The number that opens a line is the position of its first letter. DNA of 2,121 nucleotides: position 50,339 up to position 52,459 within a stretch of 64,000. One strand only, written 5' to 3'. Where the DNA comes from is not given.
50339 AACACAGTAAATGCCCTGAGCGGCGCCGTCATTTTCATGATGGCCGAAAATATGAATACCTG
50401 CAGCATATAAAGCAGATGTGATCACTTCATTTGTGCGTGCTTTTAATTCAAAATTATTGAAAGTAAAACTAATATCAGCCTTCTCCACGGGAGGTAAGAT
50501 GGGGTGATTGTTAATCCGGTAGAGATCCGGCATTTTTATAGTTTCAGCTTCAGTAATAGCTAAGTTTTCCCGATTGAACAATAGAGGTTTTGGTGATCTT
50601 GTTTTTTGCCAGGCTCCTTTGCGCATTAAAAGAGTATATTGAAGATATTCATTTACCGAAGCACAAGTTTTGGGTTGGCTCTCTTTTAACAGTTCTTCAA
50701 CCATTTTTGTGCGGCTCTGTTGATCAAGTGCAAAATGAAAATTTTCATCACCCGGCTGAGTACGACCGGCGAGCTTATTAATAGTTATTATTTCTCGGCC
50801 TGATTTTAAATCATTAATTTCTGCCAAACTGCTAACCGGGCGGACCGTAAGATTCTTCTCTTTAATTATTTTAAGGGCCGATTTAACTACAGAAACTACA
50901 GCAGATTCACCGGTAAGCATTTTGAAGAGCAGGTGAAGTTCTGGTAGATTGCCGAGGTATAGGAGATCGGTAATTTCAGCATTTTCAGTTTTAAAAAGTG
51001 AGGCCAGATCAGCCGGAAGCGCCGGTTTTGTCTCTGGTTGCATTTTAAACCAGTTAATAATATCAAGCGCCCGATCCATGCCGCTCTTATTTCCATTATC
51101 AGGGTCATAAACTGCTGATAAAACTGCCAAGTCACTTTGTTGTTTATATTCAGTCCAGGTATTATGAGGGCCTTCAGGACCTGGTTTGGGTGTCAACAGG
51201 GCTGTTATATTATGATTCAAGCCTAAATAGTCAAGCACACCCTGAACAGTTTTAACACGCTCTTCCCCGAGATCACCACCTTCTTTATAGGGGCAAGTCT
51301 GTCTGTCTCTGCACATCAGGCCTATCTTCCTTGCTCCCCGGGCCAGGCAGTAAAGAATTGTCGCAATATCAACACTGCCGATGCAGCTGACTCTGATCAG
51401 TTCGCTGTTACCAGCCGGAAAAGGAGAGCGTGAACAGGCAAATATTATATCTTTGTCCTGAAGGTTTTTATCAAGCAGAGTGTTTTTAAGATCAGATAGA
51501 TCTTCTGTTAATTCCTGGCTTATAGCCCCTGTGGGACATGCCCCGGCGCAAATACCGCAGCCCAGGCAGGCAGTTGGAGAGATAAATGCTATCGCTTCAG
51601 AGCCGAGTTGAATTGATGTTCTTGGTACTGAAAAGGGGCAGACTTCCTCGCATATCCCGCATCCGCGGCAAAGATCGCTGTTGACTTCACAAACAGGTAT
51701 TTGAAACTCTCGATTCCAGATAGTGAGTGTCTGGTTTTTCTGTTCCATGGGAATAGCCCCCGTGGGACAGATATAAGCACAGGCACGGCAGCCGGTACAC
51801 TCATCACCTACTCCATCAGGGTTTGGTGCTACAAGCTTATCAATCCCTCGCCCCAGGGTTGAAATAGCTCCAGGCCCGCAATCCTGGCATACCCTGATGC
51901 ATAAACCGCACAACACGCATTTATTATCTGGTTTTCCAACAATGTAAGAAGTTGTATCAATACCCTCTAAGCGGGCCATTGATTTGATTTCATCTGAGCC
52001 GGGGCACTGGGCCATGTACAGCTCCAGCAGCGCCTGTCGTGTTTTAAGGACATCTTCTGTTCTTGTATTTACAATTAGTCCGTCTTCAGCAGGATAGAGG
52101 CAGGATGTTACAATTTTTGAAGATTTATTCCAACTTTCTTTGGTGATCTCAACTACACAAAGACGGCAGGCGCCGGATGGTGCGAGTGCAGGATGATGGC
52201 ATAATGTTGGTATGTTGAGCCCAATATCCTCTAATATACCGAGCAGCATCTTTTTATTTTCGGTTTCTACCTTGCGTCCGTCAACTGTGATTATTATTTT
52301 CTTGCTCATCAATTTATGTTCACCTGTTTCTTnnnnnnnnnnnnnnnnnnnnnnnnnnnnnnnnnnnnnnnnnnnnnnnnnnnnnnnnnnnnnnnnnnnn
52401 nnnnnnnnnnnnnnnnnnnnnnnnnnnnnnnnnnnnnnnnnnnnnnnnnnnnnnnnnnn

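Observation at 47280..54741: Three translationally coupled genes encode an amine dehydrogenase (HcnABC/SoxAB/PDH type) fused to a HydABC-like NADH/ferredoxin module. This is a candidate flavin-based electron-bifurcating amine/imine oxidoreductase that has not been described.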

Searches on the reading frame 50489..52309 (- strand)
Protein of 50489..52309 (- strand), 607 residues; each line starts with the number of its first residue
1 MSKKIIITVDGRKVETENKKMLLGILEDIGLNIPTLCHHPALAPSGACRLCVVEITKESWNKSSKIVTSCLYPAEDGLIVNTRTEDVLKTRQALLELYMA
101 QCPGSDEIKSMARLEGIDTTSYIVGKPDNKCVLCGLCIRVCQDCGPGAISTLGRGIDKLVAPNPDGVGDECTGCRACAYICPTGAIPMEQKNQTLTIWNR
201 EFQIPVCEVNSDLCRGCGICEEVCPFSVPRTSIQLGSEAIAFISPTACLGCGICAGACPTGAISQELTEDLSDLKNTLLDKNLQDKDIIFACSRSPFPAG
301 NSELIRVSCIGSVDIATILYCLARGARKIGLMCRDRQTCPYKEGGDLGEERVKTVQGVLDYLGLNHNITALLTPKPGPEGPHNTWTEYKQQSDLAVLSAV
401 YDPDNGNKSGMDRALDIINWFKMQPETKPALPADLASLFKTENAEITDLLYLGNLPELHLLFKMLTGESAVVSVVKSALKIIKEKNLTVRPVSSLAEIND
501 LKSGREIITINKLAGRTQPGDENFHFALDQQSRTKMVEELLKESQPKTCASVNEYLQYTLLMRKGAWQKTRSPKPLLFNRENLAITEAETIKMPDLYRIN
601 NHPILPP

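Call 68: predict_structure(alignment_id=A4)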
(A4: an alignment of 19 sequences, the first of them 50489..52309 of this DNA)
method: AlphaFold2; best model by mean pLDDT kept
length: 607 residues; sequences in the alignment: 19
mean_pLDDT: 77.9   pTM: 0.73
mean pLDDT of the five models: 77.9, 75.2, 73.5, 72.1, 70.6
residues with pLDDT >= 90: 110; 70-90: 343; 50-70: 121; < 50: 33
segments of 3 or more residues with pLDDT < 50: 44-46, 154-157, 582-599
pLDDT, mean of each block of 10 residues (from residue 1): 81 88 87 75 57 78 67 82 81 76 80 83 57 63 70 52 66 76 72 84 86 81 68 57 78 89 84 75 86 75 86 92 91 72 83 95 92 81 90 74 72 92 87 89 72 92 89 91 87 82 83 69 79 84 81 89 75 75 43 46 52
secondary structure, 60 per line:
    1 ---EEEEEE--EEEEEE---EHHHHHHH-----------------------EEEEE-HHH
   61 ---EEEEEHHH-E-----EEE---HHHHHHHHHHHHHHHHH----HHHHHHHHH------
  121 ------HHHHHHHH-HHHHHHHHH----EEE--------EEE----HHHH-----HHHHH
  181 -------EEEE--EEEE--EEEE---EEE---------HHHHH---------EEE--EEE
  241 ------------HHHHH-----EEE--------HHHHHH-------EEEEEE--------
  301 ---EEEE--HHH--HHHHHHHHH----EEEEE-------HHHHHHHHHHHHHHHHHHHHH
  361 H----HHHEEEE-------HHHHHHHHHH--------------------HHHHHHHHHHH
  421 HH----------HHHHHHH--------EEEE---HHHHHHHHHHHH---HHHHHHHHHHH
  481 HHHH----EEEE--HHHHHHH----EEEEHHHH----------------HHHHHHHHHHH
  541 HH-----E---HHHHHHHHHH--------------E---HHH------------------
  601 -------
elements in order: E4-9 E12-17 H22-28 E52-56 E64-68 E79-81 H85-101 H106-114 H127-134 H136-144 E149-151 E160-162 H167-170 H176-180 E188-191 E194-197 E200-203 E207-209 H219-223 E233-235 E238-240 H253-257 E263-265 H274-279 E287-292 E304-307 H315-323 E328-332 H340-361 E369-372 H380-389 H410-422 H433-439 E448-451 H455-466 H470-484 E489-492 H495-501 E506-509 H510-513 H530-542 H552-561

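Call 70: fold_search(model_id=the predicted structure, library=pdb)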
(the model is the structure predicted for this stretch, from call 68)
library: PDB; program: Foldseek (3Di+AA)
matches with E <= 10: 677; with E <= 0.001: 126
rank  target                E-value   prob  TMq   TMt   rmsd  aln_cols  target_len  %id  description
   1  9mqx_A                3.0e-17  1.00  0.20  0.46  10.4       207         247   36  Electron-bifurcating Tungstopyranopterin-containing aldehyde oxidoreductase with NADH (released 2025-07-16)
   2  7t30_A                5.6e-12  1.00  0.19  0.18  22.5       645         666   17  Structure of electron bifurcating Ni-Fe hydrogenase complex HydABCSL in FMN/NAD(H) bound state (released 2022-03-16)
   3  8a6t_A                7.1e-12  1.00  0.18  0.19  23.4       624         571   14  Cryo-EM structure of the electron bifurcating Fe-Fe hydrogenase HydABC complex from Thermoanaerobacter kivui in the re (released 2023-02-15)
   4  7o6y_A                3.9e-11  1.00  0.18  0.16  22.3       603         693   16  Cryo-EM structure of respiratory complex I under turnover (released 2021-11-10)
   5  7p5h_A                4.6e-11  1.00  0.17  0.19  21.6       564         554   16  TmHydABC- D2 map (released 2022-09-14)
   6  7q5y_A                4.9e-11  1.00  0.18  0.17  22.1       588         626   14  Structure of NADH:ubichinon oxidoreductase (complex I) of the hyperthermophilic eubacterium Aquifex aeolicus (released 2022-11-16)
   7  5lnk_3                5.2e-11  1.00  0.18  0.16  23.1       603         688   17  Entire ovine respiratory complex I (released 2016-11-23)
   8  6rfq_A                7.3e-11  1.00  0.17  0.15  18.0       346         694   22  Cryo-EM structure of a respiratory complex I assembly intermediate with NDUFAF2 (released 2018-10-10)
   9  6gm8_A                9.7e-11  1.00  0.17  0.18  21.6       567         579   13  [FeFe]-hydrogenase CpI from Clostridium pasteurianum, variant E282Q (released 2018-11-07)
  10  9rjq_A                9.7e-11  1.00  0.17  0.18  23.1       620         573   13  [FeFe]-hydrogenase CpI from Clostridium pasteurianum, variant Q195L (released 2026-03-04)
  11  7t2r_A                1.0e-10  1.00  0.18  0.17  20.2       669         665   17  Structure of electron bifurcating Ni-Fe hydrogenase complex HydABCSL in FMN-free apo state (released 2022-03-16)
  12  7p8n_a                1.3e-10  1.00  0.17  0.16  20.0       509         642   18  TmHydABC- T. maritima hydrogenase with bridge closed (released 2022-09-14)
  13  9rjo_B                1.4e-10  1.00  0.17  0.18  23.1       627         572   13  [FeFe]-hydrogenase CpI from Clostridium pasteurianum, variant N160L-Q195L (released 2026-03-04)
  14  8pvm_A                1.7e-10  1.00  0.17  0.18  22.9       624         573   12  formaldehyde-inhibited [FeFe]-hydrogenase CpI from Clostridium pasteurianum, variant C299D (released 2023-11-29)
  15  5byr_B                2.2e-10  1.00  0.17  0.18  22.2       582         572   13  Semisynthetic [FeFe]-hydrogenase CpI with propane-dithiolato-bridged [2Fe] cofactor (released 2015-11-11)
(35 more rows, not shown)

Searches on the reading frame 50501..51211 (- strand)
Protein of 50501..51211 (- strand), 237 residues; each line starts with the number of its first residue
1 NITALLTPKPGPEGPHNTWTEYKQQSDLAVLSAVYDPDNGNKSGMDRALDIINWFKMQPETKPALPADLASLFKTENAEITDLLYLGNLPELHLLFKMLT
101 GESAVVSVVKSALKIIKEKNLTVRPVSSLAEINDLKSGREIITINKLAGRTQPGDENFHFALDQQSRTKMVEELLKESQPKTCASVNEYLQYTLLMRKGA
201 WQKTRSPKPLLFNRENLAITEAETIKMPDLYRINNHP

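Call 75: predict_structure(alignment_id=A5)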
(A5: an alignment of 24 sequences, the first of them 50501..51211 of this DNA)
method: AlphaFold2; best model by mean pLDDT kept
length: 237 residues; sequences in the alignment: 24
mean_pLDDT: 79.6   pTM: 0.75
mean pLDDT of the five models: 79.6, 78.5, 78.1, 77.2, 74.9
residues with pLDDT >= 90: 48; 70-90: 139; 50-70: 36; < 50: 14
segments of 3 or more residues with pLDDT < 50: 218-227
pLDDT, mean of each block of 10 residues (from residue 1): 67 87 74 77 86 84 85 75 90 88 89 90 88 80 88 69 90 84 90 87 77 60 46 52
secondary structure, 60 per line:
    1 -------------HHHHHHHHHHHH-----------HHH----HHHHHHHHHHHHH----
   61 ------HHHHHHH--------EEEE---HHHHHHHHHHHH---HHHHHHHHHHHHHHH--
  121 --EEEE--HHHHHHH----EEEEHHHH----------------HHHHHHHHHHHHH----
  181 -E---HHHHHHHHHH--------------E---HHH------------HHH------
elements in order: H14-25 H44-56 H67-73 E82-85 H89-100 H104-118 E123-126 H129-135 E140-143 H144-147 H164-176 H186-195
